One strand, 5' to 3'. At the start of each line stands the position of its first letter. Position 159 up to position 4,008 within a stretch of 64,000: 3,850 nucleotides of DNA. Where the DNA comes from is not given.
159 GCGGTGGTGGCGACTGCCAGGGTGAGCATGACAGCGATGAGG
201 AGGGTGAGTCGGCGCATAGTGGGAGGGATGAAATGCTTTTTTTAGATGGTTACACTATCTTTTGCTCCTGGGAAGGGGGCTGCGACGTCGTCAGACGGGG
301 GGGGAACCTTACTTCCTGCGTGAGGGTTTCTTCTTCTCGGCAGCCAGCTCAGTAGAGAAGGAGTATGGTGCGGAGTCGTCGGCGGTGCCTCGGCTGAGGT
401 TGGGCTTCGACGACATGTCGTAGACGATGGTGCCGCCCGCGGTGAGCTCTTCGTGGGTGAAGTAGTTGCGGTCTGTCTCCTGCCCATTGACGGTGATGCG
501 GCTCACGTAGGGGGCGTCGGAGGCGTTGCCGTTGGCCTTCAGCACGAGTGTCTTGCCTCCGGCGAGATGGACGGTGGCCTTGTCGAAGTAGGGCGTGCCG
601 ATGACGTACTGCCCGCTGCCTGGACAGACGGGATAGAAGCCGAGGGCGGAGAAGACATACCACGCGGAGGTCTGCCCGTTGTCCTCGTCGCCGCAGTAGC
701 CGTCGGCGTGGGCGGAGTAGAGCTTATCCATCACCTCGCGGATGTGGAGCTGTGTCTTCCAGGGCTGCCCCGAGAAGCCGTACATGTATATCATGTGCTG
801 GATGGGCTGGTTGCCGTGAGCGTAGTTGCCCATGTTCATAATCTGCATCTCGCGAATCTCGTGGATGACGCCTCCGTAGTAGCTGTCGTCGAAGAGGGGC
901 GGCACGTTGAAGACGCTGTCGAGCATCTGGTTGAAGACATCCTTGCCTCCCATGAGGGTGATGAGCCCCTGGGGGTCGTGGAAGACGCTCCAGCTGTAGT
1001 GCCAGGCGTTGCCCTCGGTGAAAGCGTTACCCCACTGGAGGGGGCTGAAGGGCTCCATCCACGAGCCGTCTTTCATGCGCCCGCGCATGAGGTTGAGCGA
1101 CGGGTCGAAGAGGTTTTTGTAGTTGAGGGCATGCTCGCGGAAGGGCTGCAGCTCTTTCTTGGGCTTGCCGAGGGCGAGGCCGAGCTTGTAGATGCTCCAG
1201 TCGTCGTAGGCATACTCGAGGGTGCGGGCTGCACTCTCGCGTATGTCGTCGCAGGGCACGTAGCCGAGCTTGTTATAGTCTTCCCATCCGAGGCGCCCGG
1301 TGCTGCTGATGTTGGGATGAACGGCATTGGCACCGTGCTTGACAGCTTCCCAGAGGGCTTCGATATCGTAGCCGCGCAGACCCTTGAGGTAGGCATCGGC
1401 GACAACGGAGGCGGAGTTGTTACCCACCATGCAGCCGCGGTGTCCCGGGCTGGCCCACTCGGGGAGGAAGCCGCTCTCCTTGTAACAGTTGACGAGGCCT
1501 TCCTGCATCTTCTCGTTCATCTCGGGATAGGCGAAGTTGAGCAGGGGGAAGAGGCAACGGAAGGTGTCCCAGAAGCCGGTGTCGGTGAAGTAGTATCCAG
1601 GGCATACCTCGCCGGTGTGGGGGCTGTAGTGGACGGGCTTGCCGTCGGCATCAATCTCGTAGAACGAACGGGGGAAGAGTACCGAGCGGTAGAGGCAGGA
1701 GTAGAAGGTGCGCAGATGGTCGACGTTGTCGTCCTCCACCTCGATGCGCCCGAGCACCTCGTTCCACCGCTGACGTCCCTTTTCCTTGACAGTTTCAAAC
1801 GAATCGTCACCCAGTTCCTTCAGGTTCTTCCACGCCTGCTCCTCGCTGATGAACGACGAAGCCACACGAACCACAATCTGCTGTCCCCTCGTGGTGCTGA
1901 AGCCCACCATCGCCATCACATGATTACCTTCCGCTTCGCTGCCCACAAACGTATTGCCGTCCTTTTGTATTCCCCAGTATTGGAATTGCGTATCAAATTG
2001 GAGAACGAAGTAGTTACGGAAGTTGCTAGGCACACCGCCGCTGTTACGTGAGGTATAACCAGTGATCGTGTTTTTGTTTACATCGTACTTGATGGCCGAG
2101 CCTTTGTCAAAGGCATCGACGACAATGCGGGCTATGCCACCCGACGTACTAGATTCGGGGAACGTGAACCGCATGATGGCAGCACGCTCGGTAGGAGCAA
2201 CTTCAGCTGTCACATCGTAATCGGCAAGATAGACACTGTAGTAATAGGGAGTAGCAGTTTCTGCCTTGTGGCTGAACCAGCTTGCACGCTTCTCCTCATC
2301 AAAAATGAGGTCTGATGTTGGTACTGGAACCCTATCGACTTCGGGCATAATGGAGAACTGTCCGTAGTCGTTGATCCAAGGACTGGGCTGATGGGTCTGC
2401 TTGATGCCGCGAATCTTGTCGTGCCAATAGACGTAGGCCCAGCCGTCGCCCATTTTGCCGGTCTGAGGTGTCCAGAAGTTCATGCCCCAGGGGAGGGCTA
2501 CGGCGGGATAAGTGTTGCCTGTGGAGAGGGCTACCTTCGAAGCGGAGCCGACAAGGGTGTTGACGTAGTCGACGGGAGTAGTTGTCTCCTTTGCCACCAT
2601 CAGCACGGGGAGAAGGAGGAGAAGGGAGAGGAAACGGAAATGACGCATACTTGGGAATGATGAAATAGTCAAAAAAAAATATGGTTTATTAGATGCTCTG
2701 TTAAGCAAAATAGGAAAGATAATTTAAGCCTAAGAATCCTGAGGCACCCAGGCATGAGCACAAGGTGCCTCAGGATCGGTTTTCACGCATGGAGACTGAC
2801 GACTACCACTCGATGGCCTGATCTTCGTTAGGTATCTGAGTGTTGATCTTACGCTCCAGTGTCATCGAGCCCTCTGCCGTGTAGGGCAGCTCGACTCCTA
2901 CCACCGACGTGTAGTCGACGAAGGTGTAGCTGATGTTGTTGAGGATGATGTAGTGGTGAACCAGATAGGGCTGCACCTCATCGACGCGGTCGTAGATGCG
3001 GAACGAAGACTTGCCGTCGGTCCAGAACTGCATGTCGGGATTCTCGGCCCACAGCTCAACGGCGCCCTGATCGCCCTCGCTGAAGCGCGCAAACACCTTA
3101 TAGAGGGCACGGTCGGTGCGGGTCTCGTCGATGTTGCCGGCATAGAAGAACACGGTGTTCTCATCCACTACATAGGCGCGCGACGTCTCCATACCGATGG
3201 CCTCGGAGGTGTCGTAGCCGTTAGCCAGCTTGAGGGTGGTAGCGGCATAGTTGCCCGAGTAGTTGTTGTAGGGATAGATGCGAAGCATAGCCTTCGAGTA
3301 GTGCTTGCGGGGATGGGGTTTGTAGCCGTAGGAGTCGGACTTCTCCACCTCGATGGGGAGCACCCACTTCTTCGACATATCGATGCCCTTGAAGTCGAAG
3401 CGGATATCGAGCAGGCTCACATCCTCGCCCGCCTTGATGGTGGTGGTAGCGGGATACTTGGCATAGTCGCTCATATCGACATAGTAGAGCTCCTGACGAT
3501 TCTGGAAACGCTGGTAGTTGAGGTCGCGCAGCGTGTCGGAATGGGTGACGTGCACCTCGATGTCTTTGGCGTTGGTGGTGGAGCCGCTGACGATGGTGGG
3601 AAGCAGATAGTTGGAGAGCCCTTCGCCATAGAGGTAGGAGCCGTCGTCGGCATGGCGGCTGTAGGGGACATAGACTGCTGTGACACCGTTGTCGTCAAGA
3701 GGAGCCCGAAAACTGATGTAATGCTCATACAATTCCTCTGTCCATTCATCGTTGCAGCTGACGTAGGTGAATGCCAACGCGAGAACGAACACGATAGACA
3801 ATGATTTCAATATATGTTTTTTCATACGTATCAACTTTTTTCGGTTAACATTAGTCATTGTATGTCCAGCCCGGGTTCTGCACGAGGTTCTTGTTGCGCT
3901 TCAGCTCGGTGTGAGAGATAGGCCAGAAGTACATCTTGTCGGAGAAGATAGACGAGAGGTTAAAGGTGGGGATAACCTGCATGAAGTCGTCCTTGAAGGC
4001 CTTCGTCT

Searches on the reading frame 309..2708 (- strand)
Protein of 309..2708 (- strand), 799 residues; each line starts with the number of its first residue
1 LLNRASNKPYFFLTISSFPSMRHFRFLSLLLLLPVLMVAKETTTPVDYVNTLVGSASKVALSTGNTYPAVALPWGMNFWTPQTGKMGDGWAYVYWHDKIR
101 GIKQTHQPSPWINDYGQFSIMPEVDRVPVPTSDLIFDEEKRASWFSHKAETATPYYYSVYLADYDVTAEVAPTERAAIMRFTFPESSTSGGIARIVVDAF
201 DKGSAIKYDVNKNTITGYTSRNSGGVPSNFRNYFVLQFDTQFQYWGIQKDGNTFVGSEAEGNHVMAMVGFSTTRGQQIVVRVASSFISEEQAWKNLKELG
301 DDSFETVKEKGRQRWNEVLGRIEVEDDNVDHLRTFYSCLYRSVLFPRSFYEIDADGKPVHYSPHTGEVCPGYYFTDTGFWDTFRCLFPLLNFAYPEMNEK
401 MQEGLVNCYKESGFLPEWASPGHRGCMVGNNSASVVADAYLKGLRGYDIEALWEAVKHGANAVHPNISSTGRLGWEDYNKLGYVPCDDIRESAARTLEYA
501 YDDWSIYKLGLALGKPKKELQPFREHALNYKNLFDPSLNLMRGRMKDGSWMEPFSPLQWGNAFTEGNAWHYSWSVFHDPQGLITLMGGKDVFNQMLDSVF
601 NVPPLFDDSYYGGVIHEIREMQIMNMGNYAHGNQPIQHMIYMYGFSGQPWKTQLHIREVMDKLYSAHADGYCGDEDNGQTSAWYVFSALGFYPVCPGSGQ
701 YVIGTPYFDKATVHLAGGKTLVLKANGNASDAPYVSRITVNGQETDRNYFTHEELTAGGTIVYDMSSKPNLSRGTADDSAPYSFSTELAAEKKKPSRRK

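Call 9: search_protein_families(library=pfam, proteins=[window:309-2708:-], max_evalue=0.001)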
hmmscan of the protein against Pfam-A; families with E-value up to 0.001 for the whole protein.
window:309-2708:- (799 aa): 2 families
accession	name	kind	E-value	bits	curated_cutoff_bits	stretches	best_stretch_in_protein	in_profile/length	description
PF07971.18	Glyco_hydro_92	-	1.2e-167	559.1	24.6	1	291-766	1-463/464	Glycosyl hydrolase family 92 catalytic domain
PF17678.7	Glyco_hydro_92N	-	1.5e-61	208.6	34.5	1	48-285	1-236/236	Glycosyl hydrolase family 92 N-terminal domain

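Call 23: search_protein_families(library=ncbifam, proteins=[window:309-2708:-], max_evalue=0.001)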
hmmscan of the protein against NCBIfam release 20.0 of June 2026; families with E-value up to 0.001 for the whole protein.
window:309-2708:- (799 aa): 2 families
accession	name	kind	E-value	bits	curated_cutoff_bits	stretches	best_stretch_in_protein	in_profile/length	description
TIGR01180.1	aman2_put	subfamily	8.9e-248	824.2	249.55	1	23-770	13-748/749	GH92 family glycosyl hydrolase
NF035929.1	lectin_1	subfamily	1.9e-90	304.4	800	2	262-792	243-756/886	lectin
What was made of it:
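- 309..2648 (-): GH92 alpha-mannosidase-family enzyme with a signal-peptidase-I type leader; probably periplasmic. Glyco_hydro_92 E 1e-167, TIGR01180 824 bits (calls 9, 23).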

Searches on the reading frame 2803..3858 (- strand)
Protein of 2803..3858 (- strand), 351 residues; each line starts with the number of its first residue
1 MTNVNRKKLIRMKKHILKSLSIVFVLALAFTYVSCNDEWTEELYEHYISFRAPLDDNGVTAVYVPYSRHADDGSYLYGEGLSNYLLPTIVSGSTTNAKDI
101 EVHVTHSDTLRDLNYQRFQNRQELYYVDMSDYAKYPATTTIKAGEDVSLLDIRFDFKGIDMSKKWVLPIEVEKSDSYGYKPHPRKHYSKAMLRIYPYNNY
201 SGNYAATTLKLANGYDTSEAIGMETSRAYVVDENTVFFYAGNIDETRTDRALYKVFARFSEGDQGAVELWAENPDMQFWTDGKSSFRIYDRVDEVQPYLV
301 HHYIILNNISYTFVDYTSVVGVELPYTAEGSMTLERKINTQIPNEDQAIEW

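Call 4: search_protein_families(library=pfam, proteins=[window:2803-3858:-], max_evalue=0.01)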
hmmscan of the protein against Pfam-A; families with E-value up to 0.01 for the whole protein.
window:2803-3858:- (351 aa): 3 families
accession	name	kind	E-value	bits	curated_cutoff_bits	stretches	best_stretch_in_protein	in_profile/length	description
PF16343.11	DUF4973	-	1.1e-43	148.7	27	1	39-173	1-127/129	Domain of unknown function (DUF4973)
PF14274.12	BT_3044-like_C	-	4.7e-24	85.7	23.1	1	189-333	2-141/141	BT_3044-like, C-terminal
PF08522.16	BT_3987-like_N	-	3.5e-08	34.6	25.9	1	81-177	26-119/120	BT_3987-like, N-terminal domain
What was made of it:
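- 2803..3858 (-): DUF4973 / BT_3044-like lipoprotein; probable second surface glycan-binding protein. The true start may be the internal ATG at 3825. Pfam E 1e-43 (call 4).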

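Call 5: search_protein_families(library=ncbifam, proteins=[window:2803-3858:-], max_evalue=0.1)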
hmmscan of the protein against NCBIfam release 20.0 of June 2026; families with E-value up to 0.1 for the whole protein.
window:2803-3858:- (351 aa): 0 families

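Call 87: find_encoding_contigs(protein=window:2803-3858:-, flank=10000, max_places=3)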
Protein window:2803-3858:- (351 aa): no gene with exactly this product is on record in the collection.
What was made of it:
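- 2803..3858 (-): No gene with the product of the long start is on record (call 87).
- Tried and rejected: The look-up of the DUF4973 gene product with the long start found no record (call 87).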
